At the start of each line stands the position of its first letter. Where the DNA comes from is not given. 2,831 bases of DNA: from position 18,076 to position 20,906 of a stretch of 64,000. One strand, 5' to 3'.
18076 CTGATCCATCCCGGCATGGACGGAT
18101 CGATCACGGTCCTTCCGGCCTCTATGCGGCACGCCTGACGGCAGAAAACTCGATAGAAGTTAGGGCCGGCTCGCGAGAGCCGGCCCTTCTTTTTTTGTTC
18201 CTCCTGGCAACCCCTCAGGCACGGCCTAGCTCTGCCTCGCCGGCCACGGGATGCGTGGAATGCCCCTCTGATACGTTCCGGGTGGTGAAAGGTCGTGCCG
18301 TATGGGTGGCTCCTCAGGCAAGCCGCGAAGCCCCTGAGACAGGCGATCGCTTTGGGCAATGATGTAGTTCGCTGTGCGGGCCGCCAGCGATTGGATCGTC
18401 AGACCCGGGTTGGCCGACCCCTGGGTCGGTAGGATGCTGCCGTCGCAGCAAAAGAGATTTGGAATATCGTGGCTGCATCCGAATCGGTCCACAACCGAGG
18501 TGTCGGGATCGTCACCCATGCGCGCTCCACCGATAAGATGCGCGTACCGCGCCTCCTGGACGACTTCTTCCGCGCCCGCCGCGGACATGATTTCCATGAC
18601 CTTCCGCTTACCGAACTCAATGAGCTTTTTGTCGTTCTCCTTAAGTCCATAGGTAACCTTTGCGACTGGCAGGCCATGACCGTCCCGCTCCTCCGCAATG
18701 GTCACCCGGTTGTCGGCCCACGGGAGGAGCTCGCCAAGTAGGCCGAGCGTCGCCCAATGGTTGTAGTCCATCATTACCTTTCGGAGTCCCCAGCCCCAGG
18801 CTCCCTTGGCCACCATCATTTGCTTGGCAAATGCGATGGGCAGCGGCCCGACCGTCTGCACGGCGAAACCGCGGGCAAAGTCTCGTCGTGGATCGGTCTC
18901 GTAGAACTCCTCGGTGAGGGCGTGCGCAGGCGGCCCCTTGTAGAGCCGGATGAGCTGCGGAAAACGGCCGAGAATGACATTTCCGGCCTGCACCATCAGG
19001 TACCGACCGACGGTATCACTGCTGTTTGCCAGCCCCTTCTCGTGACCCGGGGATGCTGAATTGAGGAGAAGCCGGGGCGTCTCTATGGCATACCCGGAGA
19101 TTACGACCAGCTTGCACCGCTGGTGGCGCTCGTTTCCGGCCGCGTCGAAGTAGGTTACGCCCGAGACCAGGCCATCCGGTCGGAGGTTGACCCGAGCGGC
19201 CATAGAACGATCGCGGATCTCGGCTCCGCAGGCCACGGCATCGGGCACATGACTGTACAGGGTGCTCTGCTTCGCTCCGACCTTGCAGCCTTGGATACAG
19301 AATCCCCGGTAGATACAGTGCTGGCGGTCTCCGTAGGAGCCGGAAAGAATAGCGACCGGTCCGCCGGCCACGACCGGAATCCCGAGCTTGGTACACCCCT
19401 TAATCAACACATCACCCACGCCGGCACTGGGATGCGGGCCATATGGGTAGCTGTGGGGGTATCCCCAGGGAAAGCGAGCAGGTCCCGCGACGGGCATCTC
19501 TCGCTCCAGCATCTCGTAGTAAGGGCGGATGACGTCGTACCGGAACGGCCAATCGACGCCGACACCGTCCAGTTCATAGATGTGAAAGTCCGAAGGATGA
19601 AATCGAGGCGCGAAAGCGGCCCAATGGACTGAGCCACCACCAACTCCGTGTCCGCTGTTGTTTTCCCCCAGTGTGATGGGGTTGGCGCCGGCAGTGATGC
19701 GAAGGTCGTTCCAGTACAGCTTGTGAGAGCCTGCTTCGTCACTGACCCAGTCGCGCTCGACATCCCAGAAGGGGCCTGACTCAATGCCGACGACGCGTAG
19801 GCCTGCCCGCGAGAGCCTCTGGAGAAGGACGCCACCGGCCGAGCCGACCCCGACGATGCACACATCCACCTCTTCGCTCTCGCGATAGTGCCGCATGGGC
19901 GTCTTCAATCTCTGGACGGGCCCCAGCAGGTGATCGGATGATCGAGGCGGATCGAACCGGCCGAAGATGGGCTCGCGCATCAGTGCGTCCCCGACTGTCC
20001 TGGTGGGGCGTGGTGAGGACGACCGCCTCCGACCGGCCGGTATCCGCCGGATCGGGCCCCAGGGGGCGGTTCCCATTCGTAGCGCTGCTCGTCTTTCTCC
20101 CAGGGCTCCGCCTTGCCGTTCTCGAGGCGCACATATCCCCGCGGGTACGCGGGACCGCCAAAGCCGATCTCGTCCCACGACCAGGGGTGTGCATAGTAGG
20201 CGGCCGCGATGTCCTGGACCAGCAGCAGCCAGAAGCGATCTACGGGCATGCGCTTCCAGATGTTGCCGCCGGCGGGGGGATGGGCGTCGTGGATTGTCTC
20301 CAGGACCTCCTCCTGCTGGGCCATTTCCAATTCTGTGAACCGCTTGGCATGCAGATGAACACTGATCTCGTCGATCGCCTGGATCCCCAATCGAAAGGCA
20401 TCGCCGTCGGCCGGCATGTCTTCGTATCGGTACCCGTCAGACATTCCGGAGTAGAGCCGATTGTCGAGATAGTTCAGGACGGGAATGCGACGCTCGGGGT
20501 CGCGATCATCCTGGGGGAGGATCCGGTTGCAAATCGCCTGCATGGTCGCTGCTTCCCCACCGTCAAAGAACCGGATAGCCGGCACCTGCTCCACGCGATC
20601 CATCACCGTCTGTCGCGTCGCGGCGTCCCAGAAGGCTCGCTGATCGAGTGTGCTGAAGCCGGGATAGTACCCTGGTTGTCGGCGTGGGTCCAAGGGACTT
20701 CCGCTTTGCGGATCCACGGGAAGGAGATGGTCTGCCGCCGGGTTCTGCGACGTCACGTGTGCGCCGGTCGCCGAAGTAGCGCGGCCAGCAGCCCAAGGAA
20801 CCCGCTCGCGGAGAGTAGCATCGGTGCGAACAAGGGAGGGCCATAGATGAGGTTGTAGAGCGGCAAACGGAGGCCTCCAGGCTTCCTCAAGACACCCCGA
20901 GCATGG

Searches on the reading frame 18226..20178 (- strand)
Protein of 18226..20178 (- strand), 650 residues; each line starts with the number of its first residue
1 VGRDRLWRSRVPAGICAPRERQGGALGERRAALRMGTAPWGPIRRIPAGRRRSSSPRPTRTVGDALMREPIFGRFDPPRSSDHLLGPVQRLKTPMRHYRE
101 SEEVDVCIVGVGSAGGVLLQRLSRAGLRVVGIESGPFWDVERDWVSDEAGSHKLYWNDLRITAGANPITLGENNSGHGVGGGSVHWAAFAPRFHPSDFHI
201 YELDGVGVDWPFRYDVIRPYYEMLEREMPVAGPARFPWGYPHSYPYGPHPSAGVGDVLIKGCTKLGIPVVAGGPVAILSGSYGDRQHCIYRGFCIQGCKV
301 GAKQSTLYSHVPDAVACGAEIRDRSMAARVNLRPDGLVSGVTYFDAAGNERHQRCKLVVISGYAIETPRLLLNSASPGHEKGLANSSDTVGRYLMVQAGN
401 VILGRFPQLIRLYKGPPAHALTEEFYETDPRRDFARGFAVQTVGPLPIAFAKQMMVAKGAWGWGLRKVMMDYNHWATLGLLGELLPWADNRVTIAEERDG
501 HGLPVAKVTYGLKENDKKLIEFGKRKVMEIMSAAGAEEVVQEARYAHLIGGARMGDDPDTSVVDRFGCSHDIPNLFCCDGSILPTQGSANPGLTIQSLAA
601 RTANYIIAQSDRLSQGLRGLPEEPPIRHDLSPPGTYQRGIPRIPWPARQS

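Call 4: search_protein_families(library=pfam, proteins=[window:18226-20178:-], max_evalue=0.01)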
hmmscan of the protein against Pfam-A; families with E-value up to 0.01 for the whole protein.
window:18226-20178:- (650 aa): 2 families
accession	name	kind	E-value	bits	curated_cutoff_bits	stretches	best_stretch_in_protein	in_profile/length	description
PF05199.19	GMC_oxred_C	-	1e-21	78.4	24.6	1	488-599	3-139/139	GMC oxidoreductase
PF00732.25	GMC_oxred_N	-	4.8e-14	53.1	23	1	175-393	23-212/218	GMC oxidoreductase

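Call 5: search_protein_families(library=ncbifam, proteins=[window:18226-20178:-], max_evalue=0.01)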
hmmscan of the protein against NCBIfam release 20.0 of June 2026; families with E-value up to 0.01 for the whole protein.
window:18226-20178:- (650 aa): 11 families
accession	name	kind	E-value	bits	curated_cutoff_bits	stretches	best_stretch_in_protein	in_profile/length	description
NF058674.1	CholsOxChoxAB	equivalog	5.1e-18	64.9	850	2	543-607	469-533/535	cholesterol oxidase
TIGR03970.1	mycofact_MftG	equivalog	4.1e-16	59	387.45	2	531-606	408-486/487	mycofactocin dehydrogenase MftG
TIGR04542.1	GMC_mycofac_2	equivalog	1.1e-12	47.8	400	2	105-202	1-96/425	mycofactocin system GMC family oxidoreductase MftG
NF002550.0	PRK02106.1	subfamily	5.7e-10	38.3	605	0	101-136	3-39/563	choline dehydrogenase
TIGR02462.1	pyranose_ox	equivalog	1.9e-09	37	544.9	1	546-609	483-546/548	pyranose oxidase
NF038210.1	GMC_mycofac_3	equivalog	4.4e-07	29.1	300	1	106-216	1-102/418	mycofactocin system GMC family oxidoreductase MftG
TIGR01810.1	betA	equivalog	5.4e-07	28.6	732.1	0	106-375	2-264/532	choline dehydrogenase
NF041080.1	DGGGPL_reductase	equivalog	0.0011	17.9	580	1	104-152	2-50/447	digeranylgeranylglycerophospholipid reductase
NF008425.0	PRK11259.1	equivalog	0.0031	16.5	257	1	102-134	3-35/377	N-methyl-L-tryptophan oxidase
TIGR01790.1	carotene-cycl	subfamily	0.0039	16.4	209.5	1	105-141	1-37/387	lycopene cyclase family protein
TIGR02032.1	GG-red-SF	subfamily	0.0053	16.5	158.8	1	105-135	2-32/297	geranylgeranyl reductase family protein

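Call 23: search_solved_structures(query=window:18226-19980:-, max_evalue=0.00001)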
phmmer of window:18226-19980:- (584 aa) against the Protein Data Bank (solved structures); distinct sequences matched with E-value up to 0.00001: 13.
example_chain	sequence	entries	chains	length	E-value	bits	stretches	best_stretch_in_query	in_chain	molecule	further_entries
8k6k_A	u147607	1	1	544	2.7e-48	168.1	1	108-541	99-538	Fructose dehydrogenase (N1146A) large subunit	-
8xcm_A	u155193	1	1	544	8e-48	166.6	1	108-541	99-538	Fructose dehydrogenase large subunit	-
7w2j_A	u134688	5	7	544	9.8e-48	166.3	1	108-541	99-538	Fructose dehydrogenase large subunit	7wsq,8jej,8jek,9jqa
6a2u_B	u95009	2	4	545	4.1e-47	164.2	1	34-538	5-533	Glucose dehydrogenase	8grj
8hdd_A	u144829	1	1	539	4.9e-47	164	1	34-538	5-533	Glucose dehydrogenase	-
8k6j_A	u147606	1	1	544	1.2e-46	162.7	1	35-541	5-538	Fructose dehydrogenase (H1147A) large subunit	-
8xcn_A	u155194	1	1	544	1.4e-46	162.5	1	108-541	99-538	Fructose dehydrogenase large subunit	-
7qf8_A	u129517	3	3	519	7.5e-11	44.5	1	423-541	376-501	GMC oxidoreductase family protein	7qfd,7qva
7dve_A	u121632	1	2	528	3.7e-10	42.2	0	422-542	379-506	6'''-hydroxyparomomycin C oxidase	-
9fl2_A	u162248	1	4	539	1e-07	34.1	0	423-541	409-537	pyranose oxidase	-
8qve_A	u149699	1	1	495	2.8e-06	29.4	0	428-541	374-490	Pyranose oxidase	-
4udp_A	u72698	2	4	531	7.3e-06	28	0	481-543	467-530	GLUCOSE-METHANOL-CHOLINE OXIDOREDUCTASE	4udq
6f97_A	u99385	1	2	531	7.9e-06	27.9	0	481-543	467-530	5-(hydroxymethyl)furfural oxidase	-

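Call 33: search_solved_structures(query=window:18226-19980:-, max_evalue=1e-40, show_alignments=4)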
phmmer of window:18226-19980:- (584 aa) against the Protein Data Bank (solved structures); distinct sequences matched with E-value up to 1e-40: 7.
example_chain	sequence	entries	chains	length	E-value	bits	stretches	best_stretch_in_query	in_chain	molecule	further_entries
8k6k_A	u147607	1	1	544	2.7e-48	168.1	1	108-541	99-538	Fructose dehydrogenase (N1146A) large subunit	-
8xcm_A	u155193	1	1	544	8e-48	166.6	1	108-541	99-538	Fructose dehydrogenase large subunit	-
7w2j_A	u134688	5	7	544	9.8e-48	166.3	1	108-541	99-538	Fructose dehydrogenase large subunit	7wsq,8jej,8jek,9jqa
6a2u_B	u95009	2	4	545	4.1e-47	164.2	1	34-538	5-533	Glucose dehydrogenase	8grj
8hdd_A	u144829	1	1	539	4.9e-47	164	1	34-538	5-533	Glucose dehydrogenase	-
8k6j_A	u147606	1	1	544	1.2e-46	162.7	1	35-541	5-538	Fructose dehydrogenase (H1147A) large subunit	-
8xcn_A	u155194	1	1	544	1.4e-46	162.5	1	108-541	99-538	Fructose dehydrogenase large subunit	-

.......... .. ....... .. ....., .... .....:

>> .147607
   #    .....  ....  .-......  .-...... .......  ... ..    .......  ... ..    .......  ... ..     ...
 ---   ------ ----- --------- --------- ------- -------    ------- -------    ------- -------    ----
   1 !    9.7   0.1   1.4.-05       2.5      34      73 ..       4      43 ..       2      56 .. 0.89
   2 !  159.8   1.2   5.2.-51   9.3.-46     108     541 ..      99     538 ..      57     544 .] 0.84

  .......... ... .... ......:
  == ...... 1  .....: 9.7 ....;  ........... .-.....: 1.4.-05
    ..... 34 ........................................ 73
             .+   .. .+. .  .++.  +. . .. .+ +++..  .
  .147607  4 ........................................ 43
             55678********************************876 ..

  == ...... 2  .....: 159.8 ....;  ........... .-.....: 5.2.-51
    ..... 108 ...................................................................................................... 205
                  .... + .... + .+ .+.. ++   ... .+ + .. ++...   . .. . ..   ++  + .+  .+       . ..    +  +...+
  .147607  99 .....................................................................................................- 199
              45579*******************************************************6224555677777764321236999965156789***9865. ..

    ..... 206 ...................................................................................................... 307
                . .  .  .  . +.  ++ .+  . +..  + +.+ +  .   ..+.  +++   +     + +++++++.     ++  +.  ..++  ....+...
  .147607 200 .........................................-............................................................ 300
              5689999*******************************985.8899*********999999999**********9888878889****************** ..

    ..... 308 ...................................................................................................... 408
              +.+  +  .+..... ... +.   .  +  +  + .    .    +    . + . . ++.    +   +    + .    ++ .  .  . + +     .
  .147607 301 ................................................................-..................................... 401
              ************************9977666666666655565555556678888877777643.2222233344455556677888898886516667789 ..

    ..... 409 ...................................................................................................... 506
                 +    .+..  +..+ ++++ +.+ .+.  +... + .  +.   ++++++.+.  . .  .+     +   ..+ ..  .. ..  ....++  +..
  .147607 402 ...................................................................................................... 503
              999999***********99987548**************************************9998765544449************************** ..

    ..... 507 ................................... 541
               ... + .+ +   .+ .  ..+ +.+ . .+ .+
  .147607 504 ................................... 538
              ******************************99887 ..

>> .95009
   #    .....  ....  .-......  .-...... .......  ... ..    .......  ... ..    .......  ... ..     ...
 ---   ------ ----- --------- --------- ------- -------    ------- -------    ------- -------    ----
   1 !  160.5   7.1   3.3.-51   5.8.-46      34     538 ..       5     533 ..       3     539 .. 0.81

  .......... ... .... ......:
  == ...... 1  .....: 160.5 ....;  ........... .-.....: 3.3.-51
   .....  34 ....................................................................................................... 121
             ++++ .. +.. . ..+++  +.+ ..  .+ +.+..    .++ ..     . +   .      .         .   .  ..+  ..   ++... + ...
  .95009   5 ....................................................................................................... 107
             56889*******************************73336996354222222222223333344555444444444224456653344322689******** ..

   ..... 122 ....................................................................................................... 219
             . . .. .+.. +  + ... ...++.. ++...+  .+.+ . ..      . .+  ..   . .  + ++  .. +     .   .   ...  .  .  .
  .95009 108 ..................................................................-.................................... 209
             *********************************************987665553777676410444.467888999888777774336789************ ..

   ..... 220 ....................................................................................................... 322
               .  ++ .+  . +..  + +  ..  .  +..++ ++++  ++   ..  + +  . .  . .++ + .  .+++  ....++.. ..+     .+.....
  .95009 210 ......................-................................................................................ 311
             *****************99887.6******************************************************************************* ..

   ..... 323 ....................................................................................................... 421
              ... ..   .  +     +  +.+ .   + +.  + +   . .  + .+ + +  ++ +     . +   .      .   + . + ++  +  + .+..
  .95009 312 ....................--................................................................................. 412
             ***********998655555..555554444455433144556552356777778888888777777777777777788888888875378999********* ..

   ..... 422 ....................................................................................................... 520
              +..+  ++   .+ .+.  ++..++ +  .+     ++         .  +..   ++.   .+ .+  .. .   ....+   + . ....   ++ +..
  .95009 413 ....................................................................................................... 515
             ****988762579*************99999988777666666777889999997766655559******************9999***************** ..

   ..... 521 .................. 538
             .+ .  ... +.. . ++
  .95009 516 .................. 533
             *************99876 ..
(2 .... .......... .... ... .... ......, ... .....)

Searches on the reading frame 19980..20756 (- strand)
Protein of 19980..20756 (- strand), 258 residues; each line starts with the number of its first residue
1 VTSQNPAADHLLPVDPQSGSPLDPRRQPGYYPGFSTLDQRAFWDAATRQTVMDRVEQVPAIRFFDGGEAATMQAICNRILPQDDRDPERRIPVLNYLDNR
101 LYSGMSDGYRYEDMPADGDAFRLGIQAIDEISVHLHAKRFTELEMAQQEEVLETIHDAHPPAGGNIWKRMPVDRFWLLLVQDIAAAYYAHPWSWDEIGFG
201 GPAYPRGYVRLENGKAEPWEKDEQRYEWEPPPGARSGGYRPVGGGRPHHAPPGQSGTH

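Call 4: search_protein_families(library=pfam, proteins=[window:19980-20756:-], max_evalue=0.01)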
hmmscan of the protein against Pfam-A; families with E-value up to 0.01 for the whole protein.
window:19980-20756:- (258 aa): 1 family
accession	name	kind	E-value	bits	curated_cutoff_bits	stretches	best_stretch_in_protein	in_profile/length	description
PF13618.11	Gluconate_2-dh3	-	5.4e-26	92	23.4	1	68-201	3-135/135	Gluconate 2-dehydrogenase subunit 3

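Call 5: search_protein_families(library=ncbifam, proteins=[window:19980-20756:-], max_evalue=0.01)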
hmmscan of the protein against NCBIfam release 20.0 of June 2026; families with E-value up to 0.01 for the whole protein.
window:19980-20756:- (258 aa): 0 families
